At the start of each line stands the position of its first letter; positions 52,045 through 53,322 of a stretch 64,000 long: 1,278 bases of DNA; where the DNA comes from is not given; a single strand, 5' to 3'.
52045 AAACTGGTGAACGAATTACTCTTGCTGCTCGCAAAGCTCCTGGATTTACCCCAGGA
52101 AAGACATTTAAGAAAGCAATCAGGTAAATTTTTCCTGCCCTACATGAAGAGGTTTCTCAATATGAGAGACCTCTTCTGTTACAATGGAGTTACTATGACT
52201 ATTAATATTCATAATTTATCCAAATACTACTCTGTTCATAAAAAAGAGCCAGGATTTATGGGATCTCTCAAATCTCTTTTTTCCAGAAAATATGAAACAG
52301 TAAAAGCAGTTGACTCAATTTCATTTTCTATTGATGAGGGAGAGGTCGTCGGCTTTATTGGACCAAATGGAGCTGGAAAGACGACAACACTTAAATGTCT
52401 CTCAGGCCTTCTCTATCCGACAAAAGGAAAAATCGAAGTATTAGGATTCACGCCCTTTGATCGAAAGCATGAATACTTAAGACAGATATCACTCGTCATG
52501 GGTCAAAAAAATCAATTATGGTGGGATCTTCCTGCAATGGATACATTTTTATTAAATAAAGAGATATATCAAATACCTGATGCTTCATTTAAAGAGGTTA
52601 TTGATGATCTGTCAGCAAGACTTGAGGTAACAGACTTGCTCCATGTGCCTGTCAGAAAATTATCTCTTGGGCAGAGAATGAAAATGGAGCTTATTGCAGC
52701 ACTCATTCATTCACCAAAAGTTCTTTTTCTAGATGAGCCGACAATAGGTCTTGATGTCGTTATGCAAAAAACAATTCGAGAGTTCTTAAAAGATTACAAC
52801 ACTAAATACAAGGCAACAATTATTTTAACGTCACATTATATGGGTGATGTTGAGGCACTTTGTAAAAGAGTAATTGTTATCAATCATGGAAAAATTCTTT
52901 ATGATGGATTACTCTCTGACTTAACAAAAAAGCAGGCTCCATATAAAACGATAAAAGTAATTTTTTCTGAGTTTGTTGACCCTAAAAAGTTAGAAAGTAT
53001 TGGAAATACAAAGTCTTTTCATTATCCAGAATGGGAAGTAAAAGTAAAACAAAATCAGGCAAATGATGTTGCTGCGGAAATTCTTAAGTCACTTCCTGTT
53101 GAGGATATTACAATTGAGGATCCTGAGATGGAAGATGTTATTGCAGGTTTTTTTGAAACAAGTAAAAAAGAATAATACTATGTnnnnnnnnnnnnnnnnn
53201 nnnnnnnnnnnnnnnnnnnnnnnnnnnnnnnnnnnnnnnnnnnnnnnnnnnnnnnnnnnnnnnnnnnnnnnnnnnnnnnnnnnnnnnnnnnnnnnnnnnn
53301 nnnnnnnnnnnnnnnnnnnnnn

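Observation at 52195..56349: ABC-2 transporter with one ATPase and a tandemly duplicated two-gene permease unit (A-B-A'-B')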

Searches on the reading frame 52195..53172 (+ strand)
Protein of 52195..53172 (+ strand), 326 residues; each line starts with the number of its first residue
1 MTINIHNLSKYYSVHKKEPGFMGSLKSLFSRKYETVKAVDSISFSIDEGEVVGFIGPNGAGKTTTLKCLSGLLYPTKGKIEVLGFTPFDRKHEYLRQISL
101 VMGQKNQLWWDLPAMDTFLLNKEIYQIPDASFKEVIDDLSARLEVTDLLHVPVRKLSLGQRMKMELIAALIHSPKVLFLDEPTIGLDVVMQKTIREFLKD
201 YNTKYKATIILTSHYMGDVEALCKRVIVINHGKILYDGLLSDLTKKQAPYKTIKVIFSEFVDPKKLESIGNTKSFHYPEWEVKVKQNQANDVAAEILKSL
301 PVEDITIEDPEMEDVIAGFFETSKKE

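Call 5: search_protein_families(library=pfam, proteins=[window:52195-53172:+], max_evalue=0.01)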
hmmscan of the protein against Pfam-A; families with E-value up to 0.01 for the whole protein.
window:52195-53172:+ (326 aa): 5 families
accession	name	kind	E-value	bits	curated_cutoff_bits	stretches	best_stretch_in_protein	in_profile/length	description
PF00005.33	ABC_tran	-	1.3e-28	100.7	25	1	40-183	2-136/137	ABC transporter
PF13304.12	AAA_21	-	2.5e-16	61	27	2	139-214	221-298/304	AAA domain, putative AbiEii toxin, Type IV TA system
PF13476.12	AAA_23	-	0.0002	22.5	27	1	42-76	15-46/201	AAA domain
PF13555.12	AAA_29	-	0.0026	17.9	27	1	44-77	17-50/61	P-loop containing region of AAA domain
PF13514.12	AAA_27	-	0.009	16.1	22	0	42-75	19-52/206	AAA domain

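Call 6: search_protein_families(library=ncbifam, proteins=[window:52195-53172:+], max_evalue=0.01)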
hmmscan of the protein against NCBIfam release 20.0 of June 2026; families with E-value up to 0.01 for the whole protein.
window:52195-53172:+ (326 aa): 188 families (the best 25 are shown)
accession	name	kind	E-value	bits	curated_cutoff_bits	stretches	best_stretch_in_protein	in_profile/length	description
TIGR01188.1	drrA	subfamily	1.6e-61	208.2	312.45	1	32-315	2-296/302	daunorubicin resistance ABC transporter, ATP-binding protein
TIGR03522.1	GldA_ABC_ATP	equivalog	2.3e-53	181.6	402.6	1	29-304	8-280/301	gliding motility-associated ABC transporter ATP-binding subunit GldA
NF033858.1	ABC2_perm_RbbA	equivalog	6.5e-45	153.4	1050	1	30-267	273-507/909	ribosome-associated ATPase/putative transporter RbbA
TIGR03864.1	PQQ_ABC_ATP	hypoth_equivalog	1.1e-43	149.4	302.25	1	30-257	8-232/236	ABC transporter, ATP-binding subunit, PQQ-dependent alcohol dehydrogenase system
NF040933.2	ABC_arch_GlcV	equivalog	1.1e-36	126.5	450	1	24-311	7-292/357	glucose ABC transporter ATP-binding protein GlcV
TIGR04521.1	ECF_ATPase_2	equivalog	2.6e-36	125.2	330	1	35-259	17-248/279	energy-coupling factor transporter ATPase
NF010060.0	PRK13537.1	equivalog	1.3e-35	122.8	521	1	30-255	22-245/314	nodulation factor ABC transporter ATP-binding protein NodI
NF010059.0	PRK13536.1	equivalog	1.7e-34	119.1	549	1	30-256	50-274/342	nodulation factor ABC transporter ATP-binding protein NodI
TIGR03740.1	galliderm_ABC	subfamily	2.1e-34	119.2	309.75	1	30-239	7-207/223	lantibiotic protection ABC transporter ATP-binding subunit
TIGR01288.1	nodI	equivalog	4.5e-33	114.6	424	1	31-255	12-234/303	nodulation factor ABC transporter ATP-binding protein NodI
TIGR04520.1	ECF_ATPase_1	equivalog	5.4e-33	114.5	315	1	33-254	12-234/269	energy-coupling factor transporter ATPase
TIGR04406.1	LPS_export_lptB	equivalog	3.5e-31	108.3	240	1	30-246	8-225/239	LPS export ABC transporter ATP-binding protein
TIGR00968.1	3a0106s01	subfamily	1.4e-30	106.6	342.75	1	30-245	7-220/237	sulfate ABC transporter ATP-binding protein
NF010158.0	PRK13637.1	equivalog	1.1e-29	103.5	390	1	36-247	20-236/287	energy-coupling factor transporter ATPase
TIGR03375.1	type_I_sec_LssB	subfamily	1.1e-29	103.2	693.1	1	32-245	476-690/696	type I secretion system permease/ATPase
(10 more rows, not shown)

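Call 24: search_solved_structures(query=window:52195-53172:+, max_evalue=1e-20)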
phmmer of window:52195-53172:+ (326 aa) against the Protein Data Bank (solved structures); distinct sequences matched with E-value up to 1e-20: 104 (the best 60 are shown).
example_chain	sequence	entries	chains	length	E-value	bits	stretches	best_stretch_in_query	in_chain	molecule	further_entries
4yer_A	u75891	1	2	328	5.2e-44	154.2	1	31-316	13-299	ABC transporter ATP-binding protein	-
7w01_A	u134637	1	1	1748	1.8e-41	145.9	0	37-241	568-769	Phospholipid-transporting ATPase ABCA3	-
7w02_A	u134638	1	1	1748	1.2e-40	143.1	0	37-241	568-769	Phospholipid-transporting ATPase ABCA3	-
7tby_A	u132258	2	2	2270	5e-39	137.8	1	37-239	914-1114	ATP-binding cassette, sub-family A (ABC1), member 1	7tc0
7tbz_A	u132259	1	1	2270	5e-39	137.8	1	37-239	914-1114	ATP-binding cassette, sub-family A (ABC1), member 1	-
7tdt_A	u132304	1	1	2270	5.1e-39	137.8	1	37-239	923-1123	Phospholipid-transporting ATPase ABCA1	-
5xjy_A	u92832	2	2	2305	5.3e-39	137.7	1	37-239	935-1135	ATP-binding cassette sub-family A member 1 | Phospholipid-transporting ATPase ABCA1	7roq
7lkp_A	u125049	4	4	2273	1.2e-38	136.6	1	37-238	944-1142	Retinal-specific phospholipid-transporting ATPase ABCA4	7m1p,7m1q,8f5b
7e7i_A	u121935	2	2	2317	1.3e-38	136.5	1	37-238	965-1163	Retinal-specific phospholipid-transporting ATPase ABCA4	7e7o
7tbw_A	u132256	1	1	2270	3.4e-38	135.1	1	37-239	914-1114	ATP-binding cassette, sub-family A (ABC1), member 1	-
7lkz_A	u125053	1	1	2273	8.3e-38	133.8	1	37-238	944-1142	Retinal-specific phospholipid-transporting ATPase ABCA4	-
7e7q_A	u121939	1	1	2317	8.8e-38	133.7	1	37-238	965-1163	Retinal-specific phospholipid-transporting ATPase ABCA4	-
8edw_A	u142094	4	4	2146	2.3e-36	129.1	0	34-235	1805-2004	Phospholipid-transporting ATPase ABCA7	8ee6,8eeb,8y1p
8eop_A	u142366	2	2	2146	1.6e-35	126.4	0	34-235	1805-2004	Phospholipid-transporting ATPase ABCA7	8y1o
8s7v_K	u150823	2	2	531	7.4e-33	117.6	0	145-245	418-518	Glycine betaine/carnitine/choline transport ATP-binding protein OpuCA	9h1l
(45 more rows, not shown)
